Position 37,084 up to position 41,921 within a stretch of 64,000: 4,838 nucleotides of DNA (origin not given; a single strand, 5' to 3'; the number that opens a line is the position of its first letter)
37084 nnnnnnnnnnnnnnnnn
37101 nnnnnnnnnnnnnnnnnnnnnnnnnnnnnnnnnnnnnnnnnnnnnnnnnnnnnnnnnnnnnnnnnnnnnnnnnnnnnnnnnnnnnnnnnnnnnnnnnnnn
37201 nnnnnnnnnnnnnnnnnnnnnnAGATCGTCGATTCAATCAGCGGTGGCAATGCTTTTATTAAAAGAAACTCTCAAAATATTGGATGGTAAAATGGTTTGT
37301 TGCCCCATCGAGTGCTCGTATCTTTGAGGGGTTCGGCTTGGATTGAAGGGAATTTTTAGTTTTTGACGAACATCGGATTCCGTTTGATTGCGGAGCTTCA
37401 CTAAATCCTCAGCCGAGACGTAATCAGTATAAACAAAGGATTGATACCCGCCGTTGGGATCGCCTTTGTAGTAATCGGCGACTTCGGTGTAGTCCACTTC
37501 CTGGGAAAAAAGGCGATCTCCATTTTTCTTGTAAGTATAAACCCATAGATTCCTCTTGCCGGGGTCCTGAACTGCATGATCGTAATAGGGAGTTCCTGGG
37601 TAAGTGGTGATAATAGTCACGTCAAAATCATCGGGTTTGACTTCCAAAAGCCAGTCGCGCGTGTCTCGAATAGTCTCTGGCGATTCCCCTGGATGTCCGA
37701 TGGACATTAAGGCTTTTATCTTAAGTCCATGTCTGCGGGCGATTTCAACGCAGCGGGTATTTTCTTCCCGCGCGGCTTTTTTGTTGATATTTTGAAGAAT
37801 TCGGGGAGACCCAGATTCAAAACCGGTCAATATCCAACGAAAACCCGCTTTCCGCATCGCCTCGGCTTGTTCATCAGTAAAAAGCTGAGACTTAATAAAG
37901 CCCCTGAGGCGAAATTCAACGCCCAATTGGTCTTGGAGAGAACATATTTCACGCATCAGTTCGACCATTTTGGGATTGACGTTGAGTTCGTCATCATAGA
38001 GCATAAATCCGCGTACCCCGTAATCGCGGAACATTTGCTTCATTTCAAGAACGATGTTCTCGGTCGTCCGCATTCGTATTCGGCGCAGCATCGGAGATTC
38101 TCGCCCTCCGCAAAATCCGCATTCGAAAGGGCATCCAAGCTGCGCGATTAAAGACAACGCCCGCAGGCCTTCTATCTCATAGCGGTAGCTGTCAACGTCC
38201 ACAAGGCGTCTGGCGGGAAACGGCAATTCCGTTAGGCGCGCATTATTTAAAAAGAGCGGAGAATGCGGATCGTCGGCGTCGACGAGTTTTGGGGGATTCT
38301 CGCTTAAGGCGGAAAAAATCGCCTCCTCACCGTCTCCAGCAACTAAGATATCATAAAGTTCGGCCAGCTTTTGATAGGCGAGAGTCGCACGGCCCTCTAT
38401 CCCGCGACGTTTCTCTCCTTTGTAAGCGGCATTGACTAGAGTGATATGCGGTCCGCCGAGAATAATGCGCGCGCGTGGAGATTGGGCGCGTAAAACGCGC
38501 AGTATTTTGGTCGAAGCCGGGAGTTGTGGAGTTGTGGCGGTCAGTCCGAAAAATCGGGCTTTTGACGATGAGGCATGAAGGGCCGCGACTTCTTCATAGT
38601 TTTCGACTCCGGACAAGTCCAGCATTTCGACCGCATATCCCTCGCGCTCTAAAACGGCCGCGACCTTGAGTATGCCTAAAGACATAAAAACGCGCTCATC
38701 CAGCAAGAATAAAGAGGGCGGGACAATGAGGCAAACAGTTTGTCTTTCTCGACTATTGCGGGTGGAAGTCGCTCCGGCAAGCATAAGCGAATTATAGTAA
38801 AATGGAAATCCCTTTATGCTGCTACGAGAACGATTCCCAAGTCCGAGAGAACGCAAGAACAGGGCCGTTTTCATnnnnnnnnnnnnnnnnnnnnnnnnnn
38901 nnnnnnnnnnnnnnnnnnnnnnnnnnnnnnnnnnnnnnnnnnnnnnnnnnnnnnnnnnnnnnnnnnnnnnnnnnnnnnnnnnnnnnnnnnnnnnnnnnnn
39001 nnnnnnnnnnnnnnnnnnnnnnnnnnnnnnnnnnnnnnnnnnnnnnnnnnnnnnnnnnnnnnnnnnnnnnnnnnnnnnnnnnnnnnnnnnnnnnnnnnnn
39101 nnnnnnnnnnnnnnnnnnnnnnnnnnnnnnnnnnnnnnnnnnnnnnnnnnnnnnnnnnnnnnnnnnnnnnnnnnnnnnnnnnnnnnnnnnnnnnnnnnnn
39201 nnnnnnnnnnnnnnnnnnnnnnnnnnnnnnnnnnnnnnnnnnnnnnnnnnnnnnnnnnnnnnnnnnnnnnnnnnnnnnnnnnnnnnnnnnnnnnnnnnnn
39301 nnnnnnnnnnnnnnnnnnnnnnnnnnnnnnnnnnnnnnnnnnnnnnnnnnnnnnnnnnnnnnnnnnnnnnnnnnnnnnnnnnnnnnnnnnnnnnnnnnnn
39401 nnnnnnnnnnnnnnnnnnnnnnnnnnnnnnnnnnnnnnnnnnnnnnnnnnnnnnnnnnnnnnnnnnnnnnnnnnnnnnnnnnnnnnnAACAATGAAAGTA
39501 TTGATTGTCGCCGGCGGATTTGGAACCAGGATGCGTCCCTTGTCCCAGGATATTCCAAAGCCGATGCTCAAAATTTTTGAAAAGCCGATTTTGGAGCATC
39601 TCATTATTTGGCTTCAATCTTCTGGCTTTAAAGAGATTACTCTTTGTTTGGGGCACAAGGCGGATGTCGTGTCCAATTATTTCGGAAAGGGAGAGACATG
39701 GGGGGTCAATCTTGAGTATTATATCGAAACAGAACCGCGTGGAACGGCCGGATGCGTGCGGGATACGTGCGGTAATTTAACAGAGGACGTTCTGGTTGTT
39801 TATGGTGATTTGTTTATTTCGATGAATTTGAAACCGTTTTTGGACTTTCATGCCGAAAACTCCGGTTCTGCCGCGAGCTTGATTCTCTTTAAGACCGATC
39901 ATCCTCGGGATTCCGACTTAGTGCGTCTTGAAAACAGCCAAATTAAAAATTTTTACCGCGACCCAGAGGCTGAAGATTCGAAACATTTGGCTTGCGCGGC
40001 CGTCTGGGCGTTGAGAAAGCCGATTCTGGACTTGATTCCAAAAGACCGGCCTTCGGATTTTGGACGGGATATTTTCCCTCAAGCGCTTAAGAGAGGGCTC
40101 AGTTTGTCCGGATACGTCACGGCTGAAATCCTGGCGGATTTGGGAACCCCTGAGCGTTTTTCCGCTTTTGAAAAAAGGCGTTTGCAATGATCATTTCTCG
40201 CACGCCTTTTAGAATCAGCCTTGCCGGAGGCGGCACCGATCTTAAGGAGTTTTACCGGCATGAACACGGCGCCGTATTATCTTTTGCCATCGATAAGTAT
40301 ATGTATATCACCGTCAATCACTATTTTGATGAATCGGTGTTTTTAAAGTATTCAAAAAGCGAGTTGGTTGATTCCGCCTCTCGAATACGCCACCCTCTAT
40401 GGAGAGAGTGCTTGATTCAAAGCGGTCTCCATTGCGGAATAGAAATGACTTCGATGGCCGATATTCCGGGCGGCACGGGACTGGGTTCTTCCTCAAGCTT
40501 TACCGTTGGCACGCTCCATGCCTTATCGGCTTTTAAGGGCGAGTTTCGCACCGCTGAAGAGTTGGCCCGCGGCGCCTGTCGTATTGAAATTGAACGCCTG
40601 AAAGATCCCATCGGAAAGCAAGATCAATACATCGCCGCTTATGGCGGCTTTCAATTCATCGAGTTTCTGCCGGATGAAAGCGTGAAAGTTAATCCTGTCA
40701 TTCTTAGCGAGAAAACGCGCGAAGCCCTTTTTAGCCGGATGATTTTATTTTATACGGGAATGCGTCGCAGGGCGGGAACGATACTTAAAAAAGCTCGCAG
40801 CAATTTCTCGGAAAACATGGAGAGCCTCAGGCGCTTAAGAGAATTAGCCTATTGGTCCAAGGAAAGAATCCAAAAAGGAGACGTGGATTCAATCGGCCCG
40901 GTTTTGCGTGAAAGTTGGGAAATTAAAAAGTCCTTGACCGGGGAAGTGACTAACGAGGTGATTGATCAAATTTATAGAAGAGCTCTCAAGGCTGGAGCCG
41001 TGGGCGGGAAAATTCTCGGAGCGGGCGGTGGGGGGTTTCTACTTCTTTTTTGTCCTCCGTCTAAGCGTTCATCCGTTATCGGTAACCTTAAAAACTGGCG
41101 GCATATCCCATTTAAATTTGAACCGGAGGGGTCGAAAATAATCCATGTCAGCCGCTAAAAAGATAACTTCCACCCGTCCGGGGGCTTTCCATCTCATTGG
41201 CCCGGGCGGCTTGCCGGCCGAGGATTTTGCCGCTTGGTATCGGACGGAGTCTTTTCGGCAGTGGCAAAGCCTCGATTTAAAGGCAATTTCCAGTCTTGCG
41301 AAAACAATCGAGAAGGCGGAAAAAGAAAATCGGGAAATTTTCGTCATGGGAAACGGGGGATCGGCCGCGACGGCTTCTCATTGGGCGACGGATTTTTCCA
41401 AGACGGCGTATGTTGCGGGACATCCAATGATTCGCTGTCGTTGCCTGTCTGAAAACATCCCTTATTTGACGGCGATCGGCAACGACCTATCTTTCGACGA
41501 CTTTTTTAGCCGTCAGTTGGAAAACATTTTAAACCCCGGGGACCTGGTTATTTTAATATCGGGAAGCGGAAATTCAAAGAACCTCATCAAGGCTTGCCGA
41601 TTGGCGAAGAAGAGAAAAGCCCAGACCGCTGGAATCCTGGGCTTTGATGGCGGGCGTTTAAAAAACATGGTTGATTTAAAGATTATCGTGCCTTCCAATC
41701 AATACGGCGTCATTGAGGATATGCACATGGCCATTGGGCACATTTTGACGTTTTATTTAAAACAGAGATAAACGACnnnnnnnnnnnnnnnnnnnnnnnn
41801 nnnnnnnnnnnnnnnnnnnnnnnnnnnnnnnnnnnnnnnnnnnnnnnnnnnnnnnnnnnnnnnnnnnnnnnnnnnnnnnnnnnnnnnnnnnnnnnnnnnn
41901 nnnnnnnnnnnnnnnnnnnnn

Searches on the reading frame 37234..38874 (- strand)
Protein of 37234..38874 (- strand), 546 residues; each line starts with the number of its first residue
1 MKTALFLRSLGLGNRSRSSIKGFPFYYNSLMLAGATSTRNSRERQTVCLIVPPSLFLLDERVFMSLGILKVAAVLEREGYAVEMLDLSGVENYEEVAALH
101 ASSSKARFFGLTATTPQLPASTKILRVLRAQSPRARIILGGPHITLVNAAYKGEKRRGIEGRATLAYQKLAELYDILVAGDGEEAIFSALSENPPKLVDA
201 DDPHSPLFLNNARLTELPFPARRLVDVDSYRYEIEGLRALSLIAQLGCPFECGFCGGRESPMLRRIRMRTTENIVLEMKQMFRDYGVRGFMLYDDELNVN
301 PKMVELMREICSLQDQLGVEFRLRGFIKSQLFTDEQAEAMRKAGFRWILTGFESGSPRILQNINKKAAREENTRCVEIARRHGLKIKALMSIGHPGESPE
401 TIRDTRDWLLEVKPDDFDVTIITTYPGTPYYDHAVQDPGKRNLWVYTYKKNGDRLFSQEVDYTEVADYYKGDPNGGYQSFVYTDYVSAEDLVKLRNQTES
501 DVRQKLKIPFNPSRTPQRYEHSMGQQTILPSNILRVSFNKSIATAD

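Call 8: search_protein_families(library=pfam, proteins=[window:37234-38874:-], max_evalue=0.00001)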
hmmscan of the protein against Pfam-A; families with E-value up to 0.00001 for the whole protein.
window:37234-38874:- (546 aa): 2 families
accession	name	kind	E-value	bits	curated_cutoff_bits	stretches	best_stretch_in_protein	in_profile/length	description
PF04055.27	Radical_SAM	-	4e-27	95.8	29.5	1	245-409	4-166/166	Radical SAM superfamily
PF02310.24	B12-binding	-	1.2e-13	51.4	32.1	1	65-155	14-102/121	B12 binding domain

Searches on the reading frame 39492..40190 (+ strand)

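Call 8: search_protein_families(library=pfam, proteins=[window:39492-40190:+], max_evalue=0.00001)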
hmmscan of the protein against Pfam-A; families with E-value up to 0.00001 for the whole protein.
window:39492-40190:+ (232 aa): 2 families
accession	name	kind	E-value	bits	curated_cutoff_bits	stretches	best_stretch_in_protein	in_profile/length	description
PF00483.29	NTP_transferase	-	2.9e-30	106.1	21.2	1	2-223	1-235/245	Nucleotidyl transferase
PF12804.13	NTP_transf_3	-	3e-07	31.2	27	1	3-107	1-96/160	MobA-like NTP transferase domain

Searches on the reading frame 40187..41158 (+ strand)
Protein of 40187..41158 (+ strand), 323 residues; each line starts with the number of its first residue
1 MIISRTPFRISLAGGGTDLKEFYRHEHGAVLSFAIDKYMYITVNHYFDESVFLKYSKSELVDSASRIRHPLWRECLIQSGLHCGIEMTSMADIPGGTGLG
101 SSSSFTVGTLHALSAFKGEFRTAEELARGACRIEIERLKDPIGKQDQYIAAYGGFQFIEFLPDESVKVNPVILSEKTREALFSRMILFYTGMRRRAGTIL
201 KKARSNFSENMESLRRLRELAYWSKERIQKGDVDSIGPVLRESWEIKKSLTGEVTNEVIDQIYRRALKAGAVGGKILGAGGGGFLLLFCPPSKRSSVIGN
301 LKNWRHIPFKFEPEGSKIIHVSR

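Call 8: search_protein_families(library=pfam, proteins=[window:40187-41158:+], max_evalue=0.00001)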
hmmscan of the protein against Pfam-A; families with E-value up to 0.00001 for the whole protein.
window:40187-41158:+ (323 aa): 2 families
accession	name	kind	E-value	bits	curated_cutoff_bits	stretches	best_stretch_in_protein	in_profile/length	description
PF00288.32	GHMP_kinases_N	-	3e-13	50.2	22.3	1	79-154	14-87/87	GHMP kinases N terminal domain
PF08544.19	GHMP_kinases_C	-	4.2e-10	40.3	21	1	228-301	5-79/85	GHMP kinases C terminal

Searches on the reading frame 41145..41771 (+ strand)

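Call 8: search_protein_families(library=pfam, proteins=[window:41145-41771:+], max_evalue=0.00001)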
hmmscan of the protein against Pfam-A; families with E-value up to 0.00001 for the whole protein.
window:41145-41771:+ (208 aa): 2 families
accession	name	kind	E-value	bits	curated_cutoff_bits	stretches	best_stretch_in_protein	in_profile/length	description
PF13580.11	SIS_2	-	7.1e-15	55.7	27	1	38-165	11-137/138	SIS domain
PF01380.27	SIS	-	1.5e-10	41.4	25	1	129-185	51-107/131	SIS domain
